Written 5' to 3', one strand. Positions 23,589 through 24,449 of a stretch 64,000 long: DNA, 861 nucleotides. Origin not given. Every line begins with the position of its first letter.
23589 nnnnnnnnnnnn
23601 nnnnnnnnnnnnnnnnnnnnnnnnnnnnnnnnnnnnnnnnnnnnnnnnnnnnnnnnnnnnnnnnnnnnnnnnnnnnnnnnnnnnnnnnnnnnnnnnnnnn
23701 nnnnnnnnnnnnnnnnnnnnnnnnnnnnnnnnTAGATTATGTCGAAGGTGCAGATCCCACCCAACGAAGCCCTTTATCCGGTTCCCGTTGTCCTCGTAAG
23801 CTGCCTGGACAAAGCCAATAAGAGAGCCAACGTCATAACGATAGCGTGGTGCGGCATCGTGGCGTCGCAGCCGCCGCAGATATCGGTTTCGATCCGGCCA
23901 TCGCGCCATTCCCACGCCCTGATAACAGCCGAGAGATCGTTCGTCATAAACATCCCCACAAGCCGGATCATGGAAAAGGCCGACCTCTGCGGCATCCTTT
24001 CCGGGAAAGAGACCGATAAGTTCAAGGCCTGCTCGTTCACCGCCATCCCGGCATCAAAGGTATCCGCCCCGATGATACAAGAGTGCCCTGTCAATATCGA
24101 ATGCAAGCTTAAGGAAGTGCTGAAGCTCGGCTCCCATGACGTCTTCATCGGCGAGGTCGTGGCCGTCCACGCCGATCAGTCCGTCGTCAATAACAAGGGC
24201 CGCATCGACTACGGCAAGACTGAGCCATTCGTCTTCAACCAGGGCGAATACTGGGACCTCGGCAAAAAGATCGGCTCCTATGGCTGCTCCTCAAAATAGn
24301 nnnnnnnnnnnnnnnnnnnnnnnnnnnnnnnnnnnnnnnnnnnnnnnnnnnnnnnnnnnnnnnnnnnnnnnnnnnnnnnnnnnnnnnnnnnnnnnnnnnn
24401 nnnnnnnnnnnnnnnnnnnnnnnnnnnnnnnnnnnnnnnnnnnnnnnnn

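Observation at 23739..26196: Four-gene overlapping operon: flavin-reductase-like / DUF523 (TudS-like) / DUF362-ferredoxin / HINT; possible thio-nucleobase or phosphorothioate desulfuration pathway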

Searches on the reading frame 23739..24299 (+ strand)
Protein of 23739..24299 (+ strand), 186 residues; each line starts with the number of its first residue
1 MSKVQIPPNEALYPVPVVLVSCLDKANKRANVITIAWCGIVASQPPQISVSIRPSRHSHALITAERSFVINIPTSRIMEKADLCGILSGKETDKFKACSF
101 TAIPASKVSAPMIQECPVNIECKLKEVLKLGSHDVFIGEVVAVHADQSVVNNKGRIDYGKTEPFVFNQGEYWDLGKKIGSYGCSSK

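Call 3: search_protein_families(library=pfam, proteins=[window:23739-24299:+], max_evalue=0.01)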
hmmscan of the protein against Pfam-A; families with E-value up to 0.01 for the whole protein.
window:23739-24299:+ (186 aa): 1 family
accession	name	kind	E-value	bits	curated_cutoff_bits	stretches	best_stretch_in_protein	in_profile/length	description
PF01613.24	Flavin_Reduct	-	1.3e-30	107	27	1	13-171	4-149/153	Flavin reductase like domain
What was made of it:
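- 23739..24299 (+): ORF1 (F), 186 aa: flavoredoxin-type FMN-binding split-barrel protein (Flavin_Reduct). PF01613 1.3e-30 (call 3).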

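Call 4: search_protein_families(library=ncbifam, proteins=[window:23739-24299:+], max_evalue=0.01)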
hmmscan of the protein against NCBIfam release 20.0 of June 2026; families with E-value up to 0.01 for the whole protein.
window:23739-24299:+ (186 aa): 7 families
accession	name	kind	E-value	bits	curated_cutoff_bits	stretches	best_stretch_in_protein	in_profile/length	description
TIGR03615.1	RutF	equivalog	1.8e-11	44.3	254.75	1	22-148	21-142/156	NADH-dependent FMN reductase RutF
NF045733.1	StyMonoxStyB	equivalog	5.1e-09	36.3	200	1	12-145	10-133/150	styrene monooxygenase NADH-dependent flavin reductase subunit StyB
NF045919.1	HphnlacHdxRed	equivalog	2.2e-08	33.5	340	1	19-144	23-141/309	p-hydroxyphenylacetate 3-hydroxylase reductase component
NF045630.1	monooxsub_HsaB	equivalog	6e-07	29.5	230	1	53-146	54-143/186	3-hydroxy-9,10-secoandrosta-1,3,5(10)-triene-9,17-dione monooxygenase reductase subunit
TIGR02296.1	HpaC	equivalog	0.00021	21.3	205.95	1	33-146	26-137/154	4-hydroxyphenylacetate 3-monooxygenase, reductase component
NF052639.1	FlvnRedFerAPor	equivalog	0.0007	19.3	260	1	28-150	27-146/158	flavin reductase FerA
NF042921.1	HpaC_Thermus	equivalog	0.0016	18.5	200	1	13-146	12-133/150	4-hydroxyphenylacetate 3-monooxygenase reductase subunit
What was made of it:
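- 23739..24299 (+): All NCBIfam flavin-reductase equivalogs (RutF, StyB, HpaC and others) score far below their cut-offs (call 4).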

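Call 19: search_solved_structures(query=window:23739-24296:+, max_evalue=0.001, show_alignments=1)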
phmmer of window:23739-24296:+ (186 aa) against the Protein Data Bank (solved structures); distinct sequences matched with E-value up to 0.001: 15.
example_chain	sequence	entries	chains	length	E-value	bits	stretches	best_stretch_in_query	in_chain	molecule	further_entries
2d5m_A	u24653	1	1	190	6.4e-34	120.6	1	11-178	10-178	flavoredoxin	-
3bnk_A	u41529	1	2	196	1.3e-27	100.1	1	3-180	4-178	Flavoredoxin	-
2r6v_A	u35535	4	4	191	3.7e-18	69.2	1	12-143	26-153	Uncharacterized protein PH0856 | FMN-BINDING PROTEIN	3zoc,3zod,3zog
3e4v_A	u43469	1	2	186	3.6e-15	59.5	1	5-176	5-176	NADH:FMN oxidoreductase like protein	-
1usc_A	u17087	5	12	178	3.8e-13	52.9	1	25-159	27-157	PUTATIVE STYRENE MONOOXYGENASE SMALL COMPONENT | FLAVOREDOXIN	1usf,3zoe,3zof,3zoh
1eje_A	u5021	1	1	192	2.3e-12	50.4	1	10-173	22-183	FMN-BINDING PROTEIN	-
4z85_A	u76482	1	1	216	1.4e-08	38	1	53-156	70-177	2-nitrobenzoate nitroreductase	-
2r0x_A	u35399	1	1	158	1.5e-08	37.9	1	36-147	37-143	Possible flavin reductase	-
3hmz_A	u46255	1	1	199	2.2e-08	37.4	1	15-152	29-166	Flavin reductase domain protein, FMN-binding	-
3bpk_A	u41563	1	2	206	4.4e-07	33.2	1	12-166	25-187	Nitrilotriacetate monooxygenase component B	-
3fge_A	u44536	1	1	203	1.4e-06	31.5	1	37-166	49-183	putative flavin reductase with split barrel domain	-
1wgb_A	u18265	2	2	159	0.00011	25.4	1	32-143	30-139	probable flavoprotein | putative flavoprotein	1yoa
1i0r_A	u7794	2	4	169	0.00033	23.8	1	40-143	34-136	CONSERVED HYPOTHETICAL PROTEIN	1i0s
3rh7_A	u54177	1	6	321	0.00067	22.8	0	16-148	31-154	Hypothetical oxidoreductase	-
3cb0_A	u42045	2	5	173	0.00077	22.6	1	16-148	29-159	4-HYDROXYPHENYLACETATE 3-MONOOXYGENASE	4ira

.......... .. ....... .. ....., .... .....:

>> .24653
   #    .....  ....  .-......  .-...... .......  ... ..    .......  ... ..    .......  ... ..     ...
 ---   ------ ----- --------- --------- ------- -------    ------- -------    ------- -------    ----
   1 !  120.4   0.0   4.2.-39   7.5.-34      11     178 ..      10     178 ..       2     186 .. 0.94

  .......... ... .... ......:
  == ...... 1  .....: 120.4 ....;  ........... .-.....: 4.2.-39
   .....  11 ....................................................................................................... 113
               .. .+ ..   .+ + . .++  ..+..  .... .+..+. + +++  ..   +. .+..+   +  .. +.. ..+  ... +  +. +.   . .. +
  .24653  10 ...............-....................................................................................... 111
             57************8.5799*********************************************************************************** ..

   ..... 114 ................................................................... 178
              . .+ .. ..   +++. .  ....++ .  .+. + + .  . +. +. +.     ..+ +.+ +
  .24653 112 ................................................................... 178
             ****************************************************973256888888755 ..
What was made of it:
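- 23739..24299 (+): Best solved relatives are the flavoredoxins of D. gigas (2d5m, 6.4e-34) and M. acetivorans (3bnk, 1.3e-27) (call 19).
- On Flavoredoxin / Flavin_Reduct (PF01613): 2d5m 6.4e-34 and 3bnk 1.3e-27 (call 19).
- Closest known: Flavoredoxin. Same: Aligns over 168 residues at 6.4e-34 (call 19).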

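Call 50: find_homologous_proteins(query=window:23739-24296:+, max_evalue=0.00001)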
Query window:23739-24296:+ (186 aa): 844 proteins with E <= 0.00001 among 866 candidates; the best 120 are listed.
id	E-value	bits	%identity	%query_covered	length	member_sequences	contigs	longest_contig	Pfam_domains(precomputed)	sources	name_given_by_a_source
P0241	3.0e-112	391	93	100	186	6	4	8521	PF01613.25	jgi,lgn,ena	jgi:flavin reductase (DIM6/NTAB) family NADH-FMN oxidoreductase RutF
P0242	7.2e-96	337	79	100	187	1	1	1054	PF01613.25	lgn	-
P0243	2.4e-90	319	73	100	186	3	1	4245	PF01613.25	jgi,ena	-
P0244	4.1e-90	318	75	100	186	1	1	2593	PF01613.25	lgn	-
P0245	6.6e-89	315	73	100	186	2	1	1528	PF01613.25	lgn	-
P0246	3.0e-88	312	71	99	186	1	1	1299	PF01613.25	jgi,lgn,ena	-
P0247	8.2e-88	311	73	100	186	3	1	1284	PF01613.25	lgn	-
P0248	9.7e-88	311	71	100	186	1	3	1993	PF01613.25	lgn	-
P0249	2.4e-87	309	71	100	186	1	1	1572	PF01613.25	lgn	-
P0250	2.5e-87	309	70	100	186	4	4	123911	PF01613.25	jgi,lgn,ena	jgi:flavin reductase (DIM6/NTAB) family NADH-FMN oxidoreductase RutF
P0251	3.2e-87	309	70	100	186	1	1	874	PF01613.25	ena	-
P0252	3.5e-87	309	69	100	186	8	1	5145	PF01613.25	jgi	jgi:flavin reductase (DIM6/NTAB) family NADH-FMN oxidoreductase RutF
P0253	7.4e-87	308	72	100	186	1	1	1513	PF01613.25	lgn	-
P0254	1.0e-86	307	69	100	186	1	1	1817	PF01613.25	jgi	jgi:flavin reductase (DIM6/NTAB) family NADH-FMN oxidoreductase RutF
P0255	1.1e-86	307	71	100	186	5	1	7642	PF01613.25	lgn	-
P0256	1.2e-86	307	72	100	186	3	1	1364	PF01613.25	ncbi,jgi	jgi:flavin reductase (DIM6/NTAB) family NADH-FMN oxidoreductase RutF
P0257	1.2e-86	307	68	100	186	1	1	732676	PF01613.25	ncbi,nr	ncbi:MAG: flavin reductase family protein [Candidatus Omnitrophica bacterium]|nr:flavin reductase fa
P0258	2.9e-86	306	70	100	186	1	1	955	PF01613.25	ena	-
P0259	4.1e-86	305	67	99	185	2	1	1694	PF01613.25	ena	-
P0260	5.3e-86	305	70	100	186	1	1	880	PF01613.25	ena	-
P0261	1.1e-85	304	70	99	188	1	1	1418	PF01613.25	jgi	jgi:flavin reductase (DIM6/NTAB) family NADH-FMN oxidoreductase RutF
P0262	1.3e-85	304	67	100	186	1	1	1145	PF01613.25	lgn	-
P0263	2.7e-85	303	68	100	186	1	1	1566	PF01613.25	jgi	-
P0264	6.6e-85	302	70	100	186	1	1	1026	PF01613.25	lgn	-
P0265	1.1e-84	301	69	100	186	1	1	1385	PF01613.25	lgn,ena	-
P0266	2.5e-84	300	70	100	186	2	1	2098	PF01613.25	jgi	-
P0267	2.7e-84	300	66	100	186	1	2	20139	PF01613.25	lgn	-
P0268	2.9e-84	299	69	100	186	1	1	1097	PF01613.25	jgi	jgi:flavin reductase (DIM6/NTAB) family NADH-FMN oxidoreductase RutF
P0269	3.3e-84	299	68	98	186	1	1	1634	PF01613.25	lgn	-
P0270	4.3e-84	299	67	100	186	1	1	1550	PF01613.25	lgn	-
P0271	1.3e-83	297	66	100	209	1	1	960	PF01613.25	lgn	-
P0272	1.3e-83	297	69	100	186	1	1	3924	PF01613.25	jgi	jgi:flavin reductase (DIM6/NTAB) family NADH-FMN oxidoreductase RutF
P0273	1.5e-83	297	66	99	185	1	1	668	PF01613.25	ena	-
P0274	1.8e-83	297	68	100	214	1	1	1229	PF01613.25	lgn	-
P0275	1.9e-83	297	65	100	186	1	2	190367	PF01613.25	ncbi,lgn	-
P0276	2.8e-83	296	67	100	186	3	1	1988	PF01613.25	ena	-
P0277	3.9e-83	296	68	100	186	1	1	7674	PF01613.25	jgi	jgi:flavin reductase (DIM6/NTAB) family NADH-FMN oxidoreductase RutF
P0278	4.3e-83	296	66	100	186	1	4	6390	PF01613.25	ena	-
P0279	7.7e-83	295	67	99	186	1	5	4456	PF01613.25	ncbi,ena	-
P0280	7.7e-83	295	66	100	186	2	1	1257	PF01613.25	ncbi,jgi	jgi:flavin reductase (DIM6/NTAB) family NADH-FMN oxidoreductase RutF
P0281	7.9e-83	295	69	100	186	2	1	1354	PF01613.25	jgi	jgi:flavin reductase (DIM6/NTAB) family NADH-FMN oxidoreductase RutF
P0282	1.1e-82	294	67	100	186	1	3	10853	PF01613.25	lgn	-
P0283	1.2e-82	294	69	100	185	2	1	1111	PF01613.25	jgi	-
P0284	1.5e-82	294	69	100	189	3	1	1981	PF01613.25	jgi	-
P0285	5.9e-82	292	65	100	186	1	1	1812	PF01613.25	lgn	-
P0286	6.7e-82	292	67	100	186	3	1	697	PF01613.25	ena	-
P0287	7.4e-82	292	65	100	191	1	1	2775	PF01613.25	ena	-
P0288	1.1e-81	291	65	100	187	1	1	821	PF01613.25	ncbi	-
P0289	1.4e-81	291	67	99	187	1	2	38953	PF01613.25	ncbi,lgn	-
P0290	1.8e-81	290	64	100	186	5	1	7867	PF01613.25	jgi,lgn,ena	-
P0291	3.1e-81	290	67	100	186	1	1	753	PF01613.25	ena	-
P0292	3.2e-81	290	65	100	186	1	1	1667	PF01613.25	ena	-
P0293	3.4e-81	289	67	100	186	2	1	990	PF01613.25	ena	-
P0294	4.3e-81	289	65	99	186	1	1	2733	PF01613.25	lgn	-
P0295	7.5e-81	288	67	100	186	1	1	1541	PF01613.25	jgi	-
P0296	1.3e-80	288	66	100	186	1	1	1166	PF01613.25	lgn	-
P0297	1.8e-80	287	66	100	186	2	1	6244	PF01613.25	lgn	-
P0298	2.7e-80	286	64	100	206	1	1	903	PF01613.25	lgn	-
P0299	5.0e-80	286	65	100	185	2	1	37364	PF01613.25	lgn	-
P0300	8.6e-80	285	66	100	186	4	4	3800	PF01613.25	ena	-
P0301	8.8e-80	285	67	100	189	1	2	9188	PF01613.25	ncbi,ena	-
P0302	9.9e-80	285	64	98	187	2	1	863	PF01613.25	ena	-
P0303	1.0e-79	285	65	100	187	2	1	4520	PF01613.25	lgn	-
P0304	1.2e-79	284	66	100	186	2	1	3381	PF01613.25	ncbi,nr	ncbi:MAG: flavin reductase family protein [Candidatus Omnitrophica bacterium]|nr:flavin reductase fa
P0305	1.3e-79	284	63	100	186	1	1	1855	PF01613.25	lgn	-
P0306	1.5e-79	284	67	100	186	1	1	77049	PF01613.25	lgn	-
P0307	1.5e-79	284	63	100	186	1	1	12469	PF01613.25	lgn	-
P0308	1.7e-79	284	63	100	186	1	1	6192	PF01613.25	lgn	-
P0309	2.1e-79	284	65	100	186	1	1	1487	PF01613.25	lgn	-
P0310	2.1e-79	284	64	100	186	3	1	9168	PF01613.25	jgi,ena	-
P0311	2.3e-79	283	63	99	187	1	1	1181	PF01613.25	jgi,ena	-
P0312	6.5e-79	282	65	100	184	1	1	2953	PF01613.25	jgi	jgi:flavin reductase (DIM6/NTAB) family NADH-FMN oxidoreductase RutF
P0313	8.0e-79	282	66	100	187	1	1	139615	PF01613.25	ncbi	ncbi:MAG: flavin reductase family protein [Candidatus Omnitrophota bacterium]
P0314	1.3e-78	281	62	99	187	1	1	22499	PF01613.25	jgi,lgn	jgi:flavin reductase (DIM6/NTAB) family NADH-FMN oxidoreductase RutF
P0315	1.4e-78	281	63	99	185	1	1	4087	PF01613.25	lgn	-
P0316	1.7e-78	281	64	100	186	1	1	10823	PF01613.25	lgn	-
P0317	2.3e-78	280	65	100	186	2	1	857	PF01613.25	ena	-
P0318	2.4e-78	280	63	100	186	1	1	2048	PF01613.25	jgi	-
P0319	2.6e-78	280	64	99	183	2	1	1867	PF01613.25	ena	-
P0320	3.2e-78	280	65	100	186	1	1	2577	PF01613.25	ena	-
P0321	3.3e-78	280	65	100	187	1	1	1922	PF01613.25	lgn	-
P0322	3.5e-78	280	63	100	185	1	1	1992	PF01613.25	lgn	-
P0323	5.9e-78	279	62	100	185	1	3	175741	PF01613.25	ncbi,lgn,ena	-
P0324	6.3e-78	279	65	100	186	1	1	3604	PF01613.25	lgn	-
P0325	1.3e-77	278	65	100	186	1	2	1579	PF01613.25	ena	-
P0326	1.3e-77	278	64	99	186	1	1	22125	PF01613.25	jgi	-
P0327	1.7e-77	277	66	98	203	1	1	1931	PF01613.25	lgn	-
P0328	2.6e-77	277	63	100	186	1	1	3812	PF01613.25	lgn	-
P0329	2.7e-77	277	61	99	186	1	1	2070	PF01613.25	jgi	-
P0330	3.1e-77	276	62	100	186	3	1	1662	PF01613.25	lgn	-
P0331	3.2e-77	276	62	100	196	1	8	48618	PF01613.25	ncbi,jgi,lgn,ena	ncbi:MAG: flavin reductase family protein [Candidatus Omnitrophota bacterium]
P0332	4.0e-77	276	66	100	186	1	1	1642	PF01613.25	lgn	-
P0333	4.5e-77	276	64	99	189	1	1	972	PF01613.25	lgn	-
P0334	5.0e-77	276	65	100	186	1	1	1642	PF01613.25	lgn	-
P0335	6.3e-77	275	63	98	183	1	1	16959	PF01613.25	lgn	-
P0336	7.5e-77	275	68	100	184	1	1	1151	PF01613.25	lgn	-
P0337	7.7e-77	275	65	100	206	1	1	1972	PF01613.25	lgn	-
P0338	7.8e-77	275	64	100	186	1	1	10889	PF01613.25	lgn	-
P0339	8.7e-77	275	63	100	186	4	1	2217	PF01613.25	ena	-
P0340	9.1e-77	275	63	100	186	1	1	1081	PF01613.25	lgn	-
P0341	9.5e-77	275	63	100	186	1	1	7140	PF01613.25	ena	-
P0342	9.7e-77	275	63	99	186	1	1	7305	PF01613.25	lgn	-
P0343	9.8e-77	275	65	100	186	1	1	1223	PF01613.25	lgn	-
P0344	1.3e-76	274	64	100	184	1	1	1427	PF01613.25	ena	-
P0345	1.5e-76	274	63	100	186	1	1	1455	PF01613.25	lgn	-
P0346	1.6e-76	274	63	99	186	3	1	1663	PF01613.25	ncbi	-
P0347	1.7e-76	274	62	100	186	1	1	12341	PF01613.25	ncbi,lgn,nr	ncbi:MAG: flavin reductase family protein [Candidatus Omnitrophica bacterium]|nr:flavin reductase fa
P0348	1.8e-76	274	63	100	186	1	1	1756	PF01613.25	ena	-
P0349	2.2e-76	274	62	100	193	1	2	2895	PF01613.25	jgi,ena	-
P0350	2.2e-76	274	63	100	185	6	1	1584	PF01613.25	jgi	-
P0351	2.3e-76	274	63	100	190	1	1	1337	PF01613.25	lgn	-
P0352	2.4e-76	274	63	100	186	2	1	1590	PF01613.25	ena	-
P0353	2.5e-76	274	62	100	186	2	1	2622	PF01613.25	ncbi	-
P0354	2.6e-76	274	62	100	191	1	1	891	PF01613.25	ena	-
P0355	2.8e-76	273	63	100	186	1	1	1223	PF01613.25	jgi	jgi:Conserved protein/domain typically associated with flavoprotein oxygenases, DIM6/NTAB family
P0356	2.9e-76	273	61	99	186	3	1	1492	PF01613.25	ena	-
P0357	3.6e-76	273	63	100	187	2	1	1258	PF01613.25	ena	-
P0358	3.7e-76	273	62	100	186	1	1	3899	PF01613.25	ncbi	-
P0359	4.1e-76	273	62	100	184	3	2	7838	PF01613.25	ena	-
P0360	6.0e-76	272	63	100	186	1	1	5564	PF01613.25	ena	-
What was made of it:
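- Tried and rejected: The flavoredoxin homologue search listed only close relatives (all 120 listed hits at least 61% identical; the named ones are Omnitrophota), so no out-of-clade context for ORF1 could be sampled (call 50).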

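Call 51: find_encoding_contigs(protein=P0323, flank=4000, max_places=2)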
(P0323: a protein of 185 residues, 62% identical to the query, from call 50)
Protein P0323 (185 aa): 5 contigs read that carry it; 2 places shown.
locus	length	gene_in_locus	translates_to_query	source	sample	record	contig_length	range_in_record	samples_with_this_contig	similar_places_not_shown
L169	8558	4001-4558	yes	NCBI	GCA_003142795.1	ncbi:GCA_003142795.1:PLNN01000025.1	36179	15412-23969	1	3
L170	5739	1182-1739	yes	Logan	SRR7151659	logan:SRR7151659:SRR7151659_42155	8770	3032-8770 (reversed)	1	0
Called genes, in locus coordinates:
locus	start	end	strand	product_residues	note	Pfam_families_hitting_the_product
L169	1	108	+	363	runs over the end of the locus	PF13685:Fe-ADH_2 (weak), PF01761:DHQ_synthase, PF24621:DHQS_C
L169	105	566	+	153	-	PF13302:Acetyltransf_3 (weak), PF00583:Acetyltransf_1, PF13673:Acetyltransf_10, PF13508:Acetyltransf_7, PF14542:Acetyltransf_CG (weak)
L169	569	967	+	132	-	PF01643:Acyl-ACP_TE (weak), PF13279:4HBT_2, PF03061:4HBT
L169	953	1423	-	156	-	-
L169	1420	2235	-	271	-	PF13191:AAA_16, PF01637:ATPase_2 (faint), PF13401:AAA_22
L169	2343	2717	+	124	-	PF07238:PilZ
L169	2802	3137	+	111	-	-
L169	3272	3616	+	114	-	PF07238:PilZ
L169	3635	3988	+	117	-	-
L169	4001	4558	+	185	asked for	PF01613:Flavin_Reduct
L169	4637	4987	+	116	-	PF11969:DcpS_C, PF01230:HIT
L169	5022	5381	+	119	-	PF07238:PilZ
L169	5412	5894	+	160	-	PF07238:PilZ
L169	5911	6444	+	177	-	PF14385:DUF4416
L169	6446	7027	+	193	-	-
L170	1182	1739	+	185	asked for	PF01613:Flavin_Reduct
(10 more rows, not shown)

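Call 52: find_encoding_contigs(protein=P0331, flank=4000, max_places=2)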
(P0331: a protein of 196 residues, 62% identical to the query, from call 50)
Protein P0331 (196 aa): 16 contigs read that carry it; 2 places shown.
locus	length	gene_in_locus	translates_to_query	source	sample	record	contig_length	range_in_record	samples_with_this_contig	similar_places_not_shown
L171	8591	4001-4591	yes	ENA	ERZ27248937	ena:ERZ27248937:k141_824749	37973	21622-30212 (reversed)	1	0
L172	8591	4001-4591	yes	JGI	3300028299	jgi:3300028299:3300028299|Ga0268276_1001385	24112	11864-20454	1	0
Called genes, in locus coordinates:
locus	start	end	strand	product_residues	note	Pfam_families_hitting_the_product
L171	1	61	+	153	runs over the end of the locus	PF13302:Acetyltransf_3 (weak), PF13420:Acetyltransf_4, PF00583:Acetyltransf_1, PF13673:Acetyltransf_10, PF13508:Acetyltransf_7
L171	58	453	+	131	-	PF13279:4HBT_2, PF03061:4HBT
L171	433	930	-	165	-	-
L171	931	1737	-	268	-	PF20703:nSTAND1 (weak), PF01637:ATPase_2 (weak), PF13191:AAA_16, PF13173:AAA_14 (weak), PF13401:AAA_22, PF24883:NPHP3_N (faint), PF09848:SLFN-g3_helicase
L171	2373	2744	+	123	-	PF07238:PilZ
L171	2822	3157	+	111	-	-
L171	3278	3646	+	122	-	PF07238:PilZ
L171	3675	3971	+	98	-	-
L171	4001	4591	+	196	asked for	PF01613:Flavin_Reduct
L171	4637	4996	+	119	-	PF07238:PilZ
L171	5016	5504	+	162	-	PF07238:PilZ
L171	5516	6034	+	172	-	PF14385:DUF4416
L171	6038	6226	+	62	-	-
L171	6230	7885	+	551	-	PF00326:Peptidase_S9 (faint), PF12146:Hydrolase_4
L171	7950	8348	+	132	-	-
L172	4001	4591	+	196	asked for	PF01613:Flavin_Reduct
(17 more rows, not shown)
